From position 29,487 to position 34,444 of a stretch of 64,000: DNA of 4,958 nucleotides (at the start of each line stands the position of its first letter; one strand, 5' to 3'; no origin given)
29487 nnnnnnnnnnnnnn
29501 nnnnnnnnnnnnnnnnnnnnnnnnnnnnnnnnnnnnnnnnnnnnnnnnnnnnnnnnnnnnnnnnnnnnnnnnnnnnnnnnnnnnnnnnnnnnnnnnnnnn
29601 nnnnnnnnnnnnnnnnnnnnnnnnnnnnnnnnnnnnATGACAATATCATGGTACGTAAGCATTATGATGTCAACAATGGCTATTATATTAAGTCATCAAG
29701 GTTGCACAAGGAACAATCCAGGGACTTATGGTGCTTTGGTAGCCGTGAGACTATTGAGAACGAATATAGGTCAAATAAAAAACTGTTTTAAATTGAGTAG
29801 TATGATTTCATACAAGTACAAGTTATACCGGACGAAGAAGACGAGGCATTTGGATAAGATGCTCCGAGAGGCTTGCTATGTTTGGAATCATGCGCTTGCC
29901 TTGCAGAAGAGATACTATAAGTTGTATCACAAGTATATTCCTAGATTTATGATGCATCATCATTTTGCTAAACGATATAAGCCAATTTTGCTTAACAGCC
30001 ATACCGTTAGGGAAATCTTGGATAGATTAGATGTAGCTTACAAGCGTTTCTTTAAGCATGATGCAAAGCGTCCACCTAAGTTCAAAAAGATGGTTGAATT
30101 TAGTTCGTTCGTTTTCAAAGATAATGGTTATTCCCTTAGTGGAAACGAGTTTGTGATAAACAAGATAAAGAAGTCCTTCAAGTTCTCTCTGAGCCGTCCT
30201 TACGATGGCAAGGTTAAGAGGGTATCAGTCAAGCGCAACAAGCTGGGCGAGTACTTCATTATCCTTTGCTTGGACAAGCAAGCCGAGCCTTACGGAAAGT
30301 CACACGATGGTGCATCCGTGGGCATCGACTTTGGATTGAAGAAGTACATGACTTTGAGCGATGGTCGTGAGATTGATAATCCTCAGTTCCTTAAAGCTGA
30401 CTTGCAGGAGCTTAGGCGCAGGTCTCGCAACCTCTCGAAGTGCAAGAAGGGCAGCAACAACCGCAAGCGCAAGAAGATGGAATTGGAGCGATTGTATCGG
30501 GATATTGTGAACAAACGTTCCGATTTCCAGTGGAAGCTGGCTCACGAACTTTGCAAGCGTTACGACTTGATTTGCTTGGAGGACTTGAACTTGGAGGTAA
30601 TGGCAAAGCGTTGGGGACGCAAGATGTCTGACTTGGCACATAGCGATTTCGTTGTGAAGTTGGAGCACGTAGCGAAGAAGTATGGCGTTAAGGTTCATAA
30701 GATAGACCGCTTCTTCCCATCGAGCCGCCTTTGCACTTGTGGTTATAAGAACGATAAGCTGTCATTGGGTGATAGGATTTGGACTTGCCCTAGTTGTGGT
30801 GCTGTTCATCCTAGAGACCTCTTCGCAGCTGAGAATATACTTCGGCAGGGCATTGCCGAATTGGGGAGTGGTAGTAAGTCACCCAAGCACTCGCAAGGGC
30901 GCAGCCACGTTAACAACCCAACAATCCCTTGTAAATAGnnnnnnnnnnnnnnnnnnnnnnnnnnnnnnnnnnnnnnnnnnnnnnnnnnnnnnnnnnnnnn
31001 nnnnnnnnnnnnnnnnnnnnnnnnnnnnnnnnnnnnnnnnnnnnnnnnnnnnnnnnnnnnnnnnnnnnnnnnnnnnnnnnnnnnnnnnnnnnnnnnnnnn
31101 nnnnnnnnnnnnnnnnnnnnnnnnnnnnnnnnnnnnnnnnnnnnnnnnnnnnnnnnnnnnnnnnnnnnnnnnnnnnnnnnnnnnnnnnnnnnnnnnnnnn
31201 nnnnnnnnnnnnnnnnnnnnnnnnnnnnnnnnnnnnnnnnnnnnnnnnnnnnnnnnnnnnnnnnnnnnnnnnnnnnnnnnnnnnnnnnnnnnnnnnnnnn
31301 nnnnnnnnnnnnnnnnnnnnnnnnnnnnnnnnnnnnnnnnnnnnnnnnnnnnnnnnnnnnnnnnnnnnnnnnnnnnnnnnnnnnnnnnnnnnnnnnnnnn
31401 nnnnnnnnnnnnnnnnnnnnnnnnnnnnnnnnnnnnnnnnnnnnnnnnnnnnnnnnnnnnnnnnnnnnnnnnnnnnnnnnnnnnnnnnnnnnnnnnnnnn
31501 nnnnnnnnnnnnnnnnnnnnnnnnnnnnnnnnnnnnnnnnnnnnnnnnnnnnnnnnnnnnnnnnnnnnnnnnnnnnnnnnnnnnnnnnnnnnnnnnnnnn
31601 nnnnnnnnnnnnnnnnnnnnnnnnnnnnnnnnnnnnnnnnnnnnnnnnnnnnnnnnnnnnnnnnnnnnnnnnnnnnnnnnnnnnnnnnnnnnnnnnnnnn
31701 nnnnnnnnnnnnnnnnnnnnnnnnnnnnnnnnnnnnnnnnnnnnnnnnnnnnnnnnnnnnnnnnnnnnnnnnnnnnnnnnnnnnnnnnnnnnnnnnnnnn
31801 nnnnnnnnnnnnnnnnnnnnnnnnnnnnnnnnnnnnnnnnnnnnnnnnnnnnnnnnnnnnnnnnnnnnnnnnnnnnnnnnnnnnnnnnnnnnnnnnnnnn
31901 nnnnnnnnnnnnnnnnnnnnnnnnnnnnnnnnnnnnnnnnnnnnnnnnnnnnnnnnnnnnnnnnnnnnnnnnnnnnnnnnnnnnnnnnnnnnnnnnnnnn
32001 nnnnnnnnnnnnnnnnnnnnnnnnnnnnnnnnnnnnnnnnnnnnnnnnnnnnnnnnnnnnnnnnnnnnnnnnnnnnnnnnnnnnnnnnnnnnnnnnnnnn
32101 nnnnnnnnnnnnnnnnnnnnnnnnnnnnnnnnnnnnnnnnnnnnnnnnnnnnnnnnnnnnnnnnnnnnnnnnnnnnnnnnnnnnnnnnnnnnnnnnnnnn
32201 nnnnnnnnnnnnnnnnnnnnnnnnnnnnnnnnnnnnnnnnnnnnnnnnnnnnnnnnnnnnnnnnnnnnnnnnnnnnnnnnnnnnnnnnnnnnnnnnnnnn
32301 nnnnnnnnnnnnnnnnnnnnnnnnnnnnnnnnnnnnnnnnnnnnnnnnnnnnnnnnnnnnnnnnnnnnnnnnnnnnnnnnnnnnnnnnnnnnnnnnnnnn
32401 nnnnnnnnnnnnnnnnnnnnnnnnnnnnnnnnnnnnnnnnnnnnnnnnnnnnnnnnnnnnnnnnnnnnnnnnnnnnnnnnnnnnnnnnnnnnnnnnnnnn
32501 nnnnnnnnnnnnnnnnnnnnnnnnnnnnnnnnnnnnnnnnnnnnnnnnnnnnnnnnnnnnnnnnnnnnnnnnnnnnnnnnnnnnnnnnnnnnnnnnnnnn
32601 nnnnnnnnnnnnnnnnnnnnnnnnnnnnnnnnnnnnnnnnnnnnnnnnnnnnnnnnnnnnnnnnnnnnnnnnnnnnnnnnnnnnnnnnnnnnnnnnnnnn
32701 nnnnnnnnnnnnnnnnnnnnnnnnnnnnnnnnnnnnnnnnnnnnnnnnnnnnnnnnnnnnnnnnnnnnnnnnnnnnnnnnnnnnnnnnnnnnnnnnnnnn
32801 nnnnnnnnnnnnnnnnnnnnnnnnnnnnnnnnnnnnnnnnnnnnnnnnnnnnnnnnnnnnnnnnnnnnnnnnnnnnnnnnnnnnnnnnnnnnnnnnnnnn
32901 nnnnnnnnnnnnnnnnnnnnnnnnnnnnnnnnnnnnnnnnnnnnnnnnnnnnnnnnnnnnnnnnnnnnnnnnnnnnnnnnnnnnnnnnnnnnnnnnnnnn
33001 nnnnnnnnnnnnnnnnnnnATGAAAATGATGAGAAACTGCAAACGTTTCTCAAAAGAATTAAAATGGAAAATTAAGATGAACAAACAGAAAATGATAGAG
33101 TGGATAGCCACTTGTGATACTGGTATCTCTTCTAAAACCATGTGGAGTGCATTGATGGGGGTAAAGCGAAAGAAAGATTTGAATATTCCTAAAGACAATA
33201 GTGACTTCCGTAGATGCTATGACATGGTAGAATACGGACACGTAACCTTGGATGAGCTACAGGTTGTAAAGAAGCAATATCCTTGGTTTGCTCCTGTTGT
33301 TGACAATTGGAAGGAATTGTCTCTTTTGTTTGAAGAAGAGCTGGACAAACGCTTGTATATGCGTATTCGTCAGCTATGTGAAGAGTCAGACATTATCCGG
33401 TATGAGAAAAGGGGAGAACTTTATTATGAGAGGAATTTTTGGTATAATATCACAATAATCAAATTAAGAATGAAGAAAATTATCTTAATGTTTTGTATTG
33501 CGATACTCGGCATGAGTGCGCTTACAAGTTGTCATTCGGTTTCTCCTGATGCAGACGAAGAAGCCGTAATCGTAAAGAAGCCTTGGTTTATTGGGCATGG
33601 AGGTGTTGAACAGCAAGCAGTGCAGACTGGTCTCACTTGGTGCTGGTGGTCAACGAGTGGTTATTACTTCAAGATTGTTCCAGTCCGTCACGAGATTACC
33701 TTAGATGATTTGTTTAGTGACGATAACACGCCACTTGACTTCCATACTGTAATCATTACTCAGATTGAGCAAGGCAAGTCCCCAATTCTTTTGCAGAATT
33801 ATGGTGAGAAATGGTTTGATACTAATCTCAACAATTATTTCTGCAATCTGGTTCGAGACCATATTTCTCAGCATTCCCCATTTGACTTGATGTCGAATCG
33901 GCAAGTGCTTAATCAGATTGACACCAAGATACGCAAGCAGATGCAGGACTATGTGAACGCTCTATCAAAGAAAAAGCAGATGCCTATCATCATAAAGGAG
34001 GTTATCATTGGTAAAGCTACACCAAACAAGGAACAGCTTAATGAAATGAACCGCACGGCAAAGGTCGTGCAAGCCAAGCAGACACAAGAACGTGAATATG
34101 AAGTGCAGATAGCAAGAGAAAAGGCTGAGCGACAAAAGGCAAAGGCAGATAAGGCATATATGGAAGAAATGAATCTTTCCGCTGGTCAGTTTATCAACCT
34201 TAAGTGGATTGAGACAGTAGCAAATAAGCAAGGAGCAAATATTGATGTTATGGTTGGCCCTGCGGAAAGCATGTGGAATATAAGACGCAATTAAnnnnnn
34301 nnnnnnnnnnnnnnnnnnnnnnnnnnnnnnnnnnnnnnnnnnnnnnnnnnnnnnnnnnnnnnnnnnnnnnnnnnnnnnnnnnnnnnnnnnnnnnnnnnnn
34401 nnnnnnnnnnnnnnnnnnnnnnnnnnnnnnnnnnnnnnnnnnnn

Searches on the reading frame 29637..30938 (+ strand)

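Call 27: search_protein_families(library=phrogs, proteins=[window:29637-30938:+], max_evalue=0.00001)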
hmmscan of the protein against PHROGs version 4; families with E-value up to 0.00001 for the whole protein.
window:29637-30938:+ (433 aa): 4 families
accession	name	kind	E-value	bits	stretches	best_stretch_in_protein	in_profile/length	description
phrog_506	-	integration and excision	9.3e-89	299.3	1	55-419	6-378/403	transposase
phrog_12300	-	integration and excision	1.5e-42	146.8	1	181-420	18-256/286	transposase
phrog_13964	-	integration and excision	2.4e-30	106.8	1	58-286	4-236/237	transposase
phrog_17087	-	unknown function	2.4e-28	100.1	1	279-409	3-136/141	-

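Call 69: search_protein_families(library=pfam, proteins=[window:29637-30938:+], max_evalue=0.01)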
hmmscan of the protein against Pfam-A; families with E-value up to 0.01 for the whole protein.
window:29637-30938:+ (433 aa): 3 families
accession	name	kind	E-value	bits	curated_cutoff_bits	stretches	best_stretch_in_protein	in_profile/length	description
PF01385.25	OrfB_IS605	-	6.1e-25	88.2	30.5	1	221-324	12-118/120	Probable transposase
PF07282.18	Cas12f1-like_TNB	-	5.9e-17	62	26.3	1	335-401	1-60/60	Cas12f1-like, TNB domain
PF12323.14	HTH_OrfB_IS605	-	0.00034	20.5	21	1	57-96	4-44/47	Helix-turn-helix domain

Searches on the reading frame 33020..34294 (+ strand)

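Call 27: search_protein_families(library=phrogs, proteins=[window:33020-34294:+], max_evalue=0.00001)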
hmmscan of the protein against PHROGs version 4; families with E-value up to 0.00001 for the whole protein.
window:33020-34294:+ (424 aa): 3 families
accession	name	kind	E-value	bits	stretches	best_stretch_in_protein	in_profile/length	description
phrog_200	-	other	2.5e-27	97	1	147-379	76-311/379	lipoprotein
phrog_1229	-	unknown function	4.2e-24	85.8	1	20-121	3-112/116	-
phrog_15291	-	unknown function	2.4e-13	51.1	1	21-120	57-156/161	-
